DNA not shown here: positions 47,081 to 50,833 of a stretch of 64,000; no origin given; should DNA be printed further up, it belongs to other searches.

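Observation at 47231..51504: Second SARP-NB-ARC-TPR regulator in the same arrangement with a different PEP-CTERM cargo gene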

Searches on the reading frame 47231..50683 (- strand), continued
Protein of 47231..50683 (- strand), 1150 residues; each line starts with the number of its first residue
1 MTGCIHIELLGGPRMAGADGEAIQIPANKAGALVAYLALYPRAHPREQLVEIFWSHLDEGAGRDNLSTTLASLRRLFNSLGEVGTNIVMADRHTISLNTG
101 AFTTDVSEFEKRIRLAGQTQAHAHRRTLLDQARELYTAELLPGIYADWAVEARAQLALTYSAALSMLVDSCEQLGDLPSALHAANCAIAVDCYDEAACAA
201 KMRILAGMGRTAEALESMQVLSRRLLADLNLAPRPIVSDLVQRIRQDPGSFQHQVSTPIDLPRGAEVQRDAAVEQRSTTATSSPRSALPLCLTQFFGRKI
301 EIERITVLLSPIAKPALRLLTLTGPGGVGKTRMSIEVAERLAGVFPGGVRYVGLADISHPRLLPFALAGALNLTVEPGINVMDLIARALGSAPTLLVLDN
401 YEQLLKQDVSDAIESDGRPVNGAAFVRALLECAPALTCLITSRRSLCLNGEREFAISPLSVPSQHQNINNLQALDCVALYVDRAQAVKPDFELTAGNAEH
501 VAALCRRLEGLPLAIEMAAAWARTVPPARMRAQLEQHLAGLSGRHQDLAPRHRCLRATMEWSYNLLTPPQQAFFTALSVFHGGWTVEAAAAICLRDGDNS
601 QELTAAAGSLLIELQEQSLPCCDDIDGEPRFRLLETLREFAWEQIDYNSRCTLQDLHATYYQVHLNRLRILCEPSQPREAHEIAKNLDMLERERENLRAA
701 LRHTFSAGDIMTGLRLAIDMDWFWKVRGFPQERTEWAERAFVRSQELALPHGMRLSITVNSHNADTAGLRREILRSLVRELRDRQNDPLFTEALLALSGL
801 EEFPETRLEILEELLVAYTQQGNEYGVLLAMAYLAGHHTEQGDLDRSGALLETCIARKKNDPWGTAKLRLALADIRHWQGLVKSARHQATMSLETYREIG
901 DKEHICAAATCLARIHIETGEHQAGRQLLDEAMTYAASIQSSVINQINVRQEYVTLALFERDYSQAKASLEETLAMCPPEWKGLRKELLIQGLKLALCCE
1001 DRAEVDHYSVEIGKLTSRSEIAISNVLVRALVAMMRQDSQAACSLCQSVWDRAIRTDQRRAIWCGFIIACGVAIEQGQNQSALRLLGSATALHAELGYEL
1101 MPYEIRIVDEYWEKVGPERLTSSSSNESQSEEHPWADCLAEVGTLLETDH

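Call 89: predict_structure(alignment_id=A3)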
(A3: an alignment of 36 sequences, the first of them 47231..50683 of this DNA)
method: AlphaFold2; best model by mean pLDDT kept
length: 1150 residues; sequences in the alignment: 36
mean_pLDDT: 84.5   pTM: 0.66
mean pLDDT of the five models: 84.5, 82.1, 79.8, 79.1, 78.5
residues with pLDDT >= 90: 537; 70-90: 451; 50-70: 113; < 50: 49
segments of 3 or more residues with pLDDT < 50: 257-285, 1121-1134
pLDDT, mean of each block of 10 residues (from residue 1): 79 85 81 95 96 93 95 89 76 94 95 95 95 94 90 92 96 95 96 95 96 95 86 90 90 59 33 33 56 76 93 85 89 92 88 83 86 73 89 92 73 62 92 94 92 94 88 93 90 94 93 92 91 83 72 86 93 97 94 88 94 91 82 90 95 94 91 76 89 92 88 90 83 84 83 74 62 66 60 63 75 83 81 88 89 89 90 92 95 93 92 95 96 82 81 93 91 86 86 87 88 68 77 86 87 83 88 86 84 85 83 66 45 55 55
secondary structure, 60 per line:
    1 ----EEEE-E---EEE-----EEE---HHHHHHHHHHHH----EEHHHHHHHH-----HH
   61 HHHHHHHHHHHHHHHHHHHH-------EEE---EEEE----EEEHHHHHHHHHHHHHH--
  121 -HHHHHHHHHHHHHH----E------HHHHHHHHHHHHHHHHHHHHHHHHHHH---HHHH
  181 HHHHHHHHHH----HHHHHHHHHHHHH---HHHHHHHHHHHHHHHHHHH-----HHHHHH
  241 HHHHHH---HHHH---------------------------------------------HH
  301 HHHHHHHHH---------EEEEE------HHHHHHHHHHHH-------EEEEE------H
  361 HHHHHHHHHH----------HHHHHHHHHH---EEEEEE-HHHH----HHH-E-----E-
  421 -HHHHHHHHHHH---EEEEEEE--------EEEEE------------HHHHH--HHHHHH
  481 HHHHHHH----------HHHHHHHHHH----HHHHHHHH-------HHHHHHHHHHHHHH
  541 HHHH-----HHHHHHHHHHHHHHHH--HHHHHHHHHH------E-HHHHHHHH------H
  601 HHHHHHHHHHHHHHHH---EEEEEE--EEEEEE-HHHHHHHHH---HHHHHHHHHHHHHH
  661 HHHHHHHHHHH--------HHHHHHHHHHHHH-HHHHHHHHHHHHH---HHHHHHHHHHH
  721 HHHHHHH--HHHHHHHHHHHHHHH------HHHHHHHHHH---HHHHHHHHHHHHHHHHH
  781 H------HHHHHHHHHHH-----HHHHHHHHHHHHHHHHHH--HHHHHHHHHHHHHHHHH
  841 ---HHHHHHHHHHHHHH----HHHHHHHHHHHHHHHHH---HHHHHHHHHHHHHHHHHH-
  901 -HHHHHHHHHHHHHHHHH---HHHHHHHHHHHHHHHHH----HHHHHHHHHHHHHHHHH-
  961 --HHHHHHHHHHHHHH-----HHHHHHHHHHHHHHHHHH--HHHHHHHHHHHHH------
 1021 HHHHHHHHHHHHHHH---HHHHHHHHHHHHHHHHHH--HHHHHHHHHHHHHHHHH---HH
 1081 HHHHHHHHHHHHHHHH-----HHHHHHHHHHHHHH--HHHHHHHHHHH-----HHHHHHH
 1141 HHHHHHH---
elements in order (helices of 4 or more, strands of 3 or more residues): E5-8 E14-16 E22-24 H28-39 H46-53 H59-80 E88-90 E94-97 E102-104 H105-118 H122-135 H147-173 H177-190 H195-207 H211-229 H235-246 H250-253 H299-309 E319-323 H330-341 E349-353 H360-370 H381-390 E394-399 H401-404 H422-432 E436-442 E451-455 H468-472 H475-487 H498-507 H512-519 H527-544 H550-565 H568-577 H586-593 H600-616 E620-625 E628-633 H635-643 H647-671 H680-692 H694-706 H710-727 H730-744 H751-760 H764-781 H788-798 H804-821 H824-840 H844-857 H862-878 H882-899 H902-918 H922-938 H943-959 H963-976 H982-999 H1002-1014 H1021-1035 H1039-1056 H1059-1075 H1079-1096 H1102-1115 H1118-1128 H1134-1147
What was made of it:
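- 47243..48745 (-): C-terminal helical-repeat (TPR-like) sensor region, aa 647-1147. About 26 paired helices in the AF2 model (call 89).
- On Large SARP (AfsR-type SARP-NOD-TPR regulators): AF2 shows strands 5-24, helices 28-80 and a hairpin at 88-104 (call 89).
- Checked: The AlphaFold2 model (pLDDT 84.5, call 89) shows a wHTH (aa 1-104), BTAD helices (105-253), a disordered linker, an alpha/beta NOD with a winged helix (about 295-645), and about 26 paired helices (647-1147).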

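Call 92: fold_search(model_id=the predicted structure, library=pdb)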
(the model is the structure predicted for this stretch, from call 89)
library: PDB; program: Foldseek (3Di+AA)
matches with E <= 10: 1532; with E <= 0.001: 119
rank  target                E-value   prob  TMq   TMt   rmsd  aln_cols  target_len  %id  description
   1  6mfv_A                3.1e-12  1.00  0.34  0.54  11.8       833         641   13  Crystal structure of the Signal Transduction ATPase with Numerous Domains (STAND) protein with a tetratricopeptide rep (released 2019-02-20)
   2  3shf                  7.2e-09  1.00  0.29  0.29   7.8       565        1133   15  Crystal structure of the R265S mutant of full-length murine Apaf-1 (released 2011-08-24)
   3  1z6t_B                3.5e-08  1.00  0.29  0.50  11.1       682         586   15  Structure of the apoptotic protease-activating factor 1 bound to ADP (released 2005-04-19)
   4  3sfz                  5.1e-08  1.00  0.27  0.27  10.0       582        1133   15  Crystal structure of full-length murine Apaf-1 (released 2011-08-24)
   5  9ria_B                6.5e-08  1.00  0.17  0.22  24.1       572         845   12  Cryo-EM structure of tomato NRC3-AVRcap1b complex (released 2025-07-23)
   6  9cc8_A                7.8e-08  1.00  0.17  0.22  25.8       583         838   14  Hexameric state of the NRC4 resistosome (released 2024-09-11)
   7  5juy_B                1.4e-07  1.00  0.17  0.16  27.7       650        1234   16  Active human apoptosome with procaspase-9 (released 2016-10-19)
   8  8k60_J                1.5e-07  1.00  0.20  0.81   3.3       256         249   23  Cryo-EM structure of Streptomyces coelicolor transcription initiation complex with the global transcription factor Afs (released 2024-07-31)
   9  5juy_A                1.9e-07  1.00  0.16  0.17  23.8       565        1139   17  Active human apoptosome with procaspase-9 (released 2016-10-19)
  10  8bbg_D                2.1e-07  1.00  0.23  0.21  30.9      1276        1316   13  Structure of the IFT-A complex; anterograde IFT-A train model (released 2022-12-21)
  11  9ri9_B                2.4e-07  1.00  0.15  0.20  24.9       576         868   13  Cryo-EM structure of the tomato NRC3 hexameric resistosome (released 2025-07-23)
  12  3j2t_A                2.4e-07  1.00  0.16  0.16  23.9       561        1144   17  An improved model of the human apoptosome (released 2013-04-10)
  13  4m9s_A                2.6e-07  1.00  0.17  0.35  20.2       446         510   14  crystal structure of CED-4 bound CED-3 fragment (released 2013-10-23)
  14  2a5y_B                3.4e-07  1.00  0.18  0.37  20.4       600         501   13  Structure of a CED-4/CED-9 complex (released 2005-10-11)
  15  8jol_B                5.0e-07  1.00  0.17  0.37  18.0       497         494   14  cryo-EM structure of the CED-4/CED-3 holoenzyme (released 2023-06-28)
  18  8k60_I                6.0e-07  1.00  0.20  0.82   3.1       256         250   23  Cryo-EM structure of Streptomyces coelicolor transcription initiation complex with the global transcription factor Afs (released 2024-07-31)
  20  8hvr_I                1.1e-06  1.00  0.20  0.80   3.4       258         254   24  Cryo-EM structure of AfsR-dependent transcription activation complex with afsS promoter (released 2023-12-27)
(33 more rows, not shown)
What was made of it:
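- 49925..50683 (-): SARP domain, aa 1-253: OmpR-type wHTH (aa 1-104, recognition helix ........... at aa 65-75) plus BTAD. Foldseek TM 0.81-0.82 to AfsR SARP chains 8k60/8hvr (call 92).
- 47243..48745 (-): MalT domain III TM 0.76 (call 92).
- On Large SARP (AfsR-type SARP-NOD-TPR regulators): There are fold matches to Apaf-1, CED-4, NRC and 6mfv (call 92). Helical pairs span 647-1147 (call 89) and match MalT domain III (call 92).
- Closest known: MalT / PH0952-type STAND-TPR transcription or signalling ATPases. Same: 6mfv is the best whole-protein fold match (call 92).
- Checked: Foldseek matches a STAND-TPR protein (6mfv), Apaf-1/CED-4/NRC NB-ARC proteins, AfsR SARP chains (TM 0.81-0.82), EmbR and MalT domain III (call 92).
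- The NB-ARC/STAND-TPR architecture is shared with Avs-type defence proteins and eukaryotic NLRs (call 92).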

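Call 100: search_protein_families(library=ncbifam, proteins=[L087:9573-9776:+, L137:19525-20352:+, L032:7077-7937:+], max_evalue=0.1)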
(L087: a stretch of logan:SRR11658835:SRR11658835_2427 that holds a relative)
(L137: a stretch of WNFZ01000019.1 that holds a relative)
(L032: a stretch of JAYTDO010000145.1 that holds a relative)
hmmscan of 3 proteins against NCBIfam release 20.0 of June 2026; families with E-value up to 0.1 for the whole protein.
L087:9573-9776:+ (68 aa): 9 families
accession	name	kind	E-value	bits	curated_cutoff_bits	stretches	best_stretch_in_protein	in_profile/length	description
NF033554.9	floc_PepA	equivalog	1.8e-06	27.9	80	1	12-63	210-260/261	flocculation-associated PEP-CTERM protein PepA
NF038125.1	PEP_CTERM_THxN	subfamily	5.5e-06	26.1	85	1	21-62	206-245/246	THxN family PEP-CTERM protein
NF038126.1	PEP_CTERM_FxDxF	subfamily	2.9e-05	24.4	50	1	10-61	112-163/165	FxDxF family PEP-CTERM protein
TIGR02595.1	PEP_CTERM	domain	0.00011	22.7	16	1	39-63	1-23/24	PEP-CTERM sorting domain-containing protein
NF041538.1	PEP_EDSA_1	subfamily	0.0027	17.4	100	1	32-61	278-305/307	EDSAP-1 family PEP-CTERM protein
NF038129.1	PEP_NF038129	equivalog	0.0029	17.5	65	1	22-61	154-192/194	NF038129 family PEP-CTERM protein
NF038118.1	PEP_CTERM_CCXG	equivalog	0.0091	15.7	90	1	28-62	164-198/199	CCXG family PEP-CTERM protein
NF038124.1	PEP_CTERM_TLD_A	exception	0.053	13.1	100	1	20-61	189-234/235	PEP_CTERM-anchored TLD domain-containing protein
NF033947.0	PEP-cistern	hypoth_equivalog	0.099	12.4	60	0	21-61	155-194/195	cistern family PEP-CTERM protein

L137:19525-20352:+ (275 aa): 3 families
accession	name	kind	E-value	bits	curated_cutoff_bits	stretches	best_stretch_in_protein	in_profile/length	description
NF033554.9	floc_PepA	equivalog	1.1e-05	25.4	80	1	132-274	127-260/261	flocculation-associated PEP-CTERM protein PepA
NF038129.1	PEP_NF038129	equivalog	0.0067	16.3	65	1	165-274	97-194/194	NF038129 family PEP-CTERM protein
NF038125.1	PEP_CTERM_THxN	subfamily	0.018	14.7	85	1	237-274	208-246/246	THxN family PEP-CTERM protein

L032:7077-7937:+ (286 aa): 3 families
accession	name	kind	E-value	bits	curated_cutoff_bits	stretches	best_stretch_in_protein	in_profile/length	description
NF038129.1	PEP_NF038129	equivalog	0.0022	17.9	65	1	259-284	168-193/194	NF038129 family PEP-CTERM protein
NF038120.1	PEP_CTERM_QFxxD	subfamily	0.046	13.6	80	1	260-284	191-215/215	NF038120 family PEP-CTERM protein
TIGR02595.1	PEP_CTERM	domain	0.051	14.4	16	1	263-283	2-23/24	PEP-CTERM sorting domain-containing protein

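Call 103: find_encoding_contigs(protein=P0004, flank=10000, max_places=1)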
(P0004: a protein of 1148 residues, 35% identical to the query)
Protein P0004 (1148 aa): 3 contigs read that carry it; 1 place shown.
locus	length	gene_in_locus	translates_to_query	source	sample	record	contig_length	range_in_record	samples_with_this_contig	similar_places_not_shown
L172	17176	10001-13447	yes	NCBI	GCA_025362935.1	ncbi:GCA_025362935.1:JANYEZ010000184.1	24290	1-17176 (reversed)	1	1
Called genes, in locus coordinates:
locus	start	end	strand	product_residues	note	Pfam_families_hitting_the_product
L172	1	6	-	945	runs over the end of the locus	PF13364:BetaGal_ABD2 (faint), PF02837:Glyco_hydro_2_N (weak), PF22666:Glyco_hydro_2_N2, PF00703:Glyco_hydro_2, PF02836:Glyco_hydro_2_C, PF16355:DUF4982, PF18565:Glyco_hydro2_C5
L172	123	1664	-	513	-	PF00756:Esterase (weak)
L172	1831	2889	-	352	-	PF01408:GFO_IDH_MocA, PF22725:GFO_IDH_MocA_C3, PF02894:GFO_IDH_MocA_C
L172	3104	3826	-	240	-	-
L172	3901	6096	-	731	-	-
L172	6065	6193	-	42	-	-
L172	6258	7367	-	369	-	PF11611:DUF4352 (weak)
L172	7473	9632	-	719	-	-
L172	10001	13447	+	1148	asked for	PF03704:BTAD, PF13428:TPR_14 (faint), PF14559:TPR_19 (faint), PF13424:TPR_12 (faint), PF13191:AAA_16, PF13401:AAA_22 (weak)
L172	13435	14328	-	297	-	PF04794:YdjC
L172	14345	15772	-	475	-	PF01134:GIDA (faint), PF01266:DAO (faint), PF03486:HI0933_like (faint), PF07992:Pyr_redox_2, PF13450:NAD_binding_8 (weak), PF13738:Pyr_redox_3 (faint), PF00070:Pyr_redox (weak), PF22366:NDH2_C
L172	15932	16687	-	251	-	PF07963:N_methyl (weak), PF07596:SBP_bac_10 (weak)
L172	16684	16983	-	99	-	PF00912:Transgly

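Call 104: find_encoding_contigs(protein=P0012, flank=10000, max_places=1)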
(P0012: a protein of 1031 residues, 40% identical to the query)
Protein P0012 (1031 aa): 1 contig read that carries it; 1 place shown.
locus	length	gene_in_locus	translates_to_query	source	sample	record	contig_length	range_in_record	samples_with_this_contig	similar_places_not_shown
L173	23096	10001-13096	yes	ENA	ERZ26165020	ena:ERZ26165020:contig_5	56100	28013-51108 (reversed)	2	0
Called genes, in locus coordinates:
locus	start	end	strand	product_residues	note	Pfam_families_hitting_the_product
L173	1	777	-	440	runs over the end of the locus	PF00654:Voltage_CLC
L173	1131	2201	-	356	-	PF01817:CM_2, PF00800:PDT, PF01842:ACT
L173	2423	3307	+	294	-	PF17848:Zn_ribbon_ACC, PF01039:Carboxyl_trans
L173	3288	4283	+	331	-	PF03255:ACCA, PF01039:Carboxyl_trans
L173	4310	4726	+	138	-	PF08814:XisH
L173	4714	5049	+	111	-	PF08869:XisI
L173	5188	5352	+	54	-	-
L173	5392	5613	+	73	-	-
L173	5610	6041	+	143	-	-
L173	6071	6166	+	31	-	-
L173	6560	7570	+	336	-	PF16575:CLP1_P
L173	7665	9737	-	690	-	PF13884:Peptidase_S74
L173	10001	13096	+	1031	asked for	PF00486:Trans_reg_C (faint), PF03704:BTAD, PF13191:AAA_16 (weak), PF13424:TPR_12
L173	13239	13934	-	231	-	PF07963:N_methyl, PF07596:SBP_bac_10 (weak)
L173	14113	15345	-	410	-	PF01408:GFO_IDH_MocA, PF22725:GFO_IDH_MocA_C3, PF02894:GFO_IDH_MocA_C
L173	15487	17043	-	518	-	PF02056:Glyco_hydro_4, PF11975:Glyco_hydro_4C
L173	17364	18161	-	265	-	PF00106:adh_short, PF08659:KR, PF13561:adh_short_C2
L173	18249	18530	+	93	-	-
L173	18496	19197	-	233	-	PF05721:PhyH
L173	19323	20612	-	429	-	PF00206:Lyase_1, PF10397:ADSL_C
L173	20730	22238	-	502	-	PF09865:DUF2092, PF00300:His_Phos_1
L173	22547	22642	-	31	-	-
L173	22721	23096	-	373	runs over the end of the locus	PF01757:Acyl_transf_3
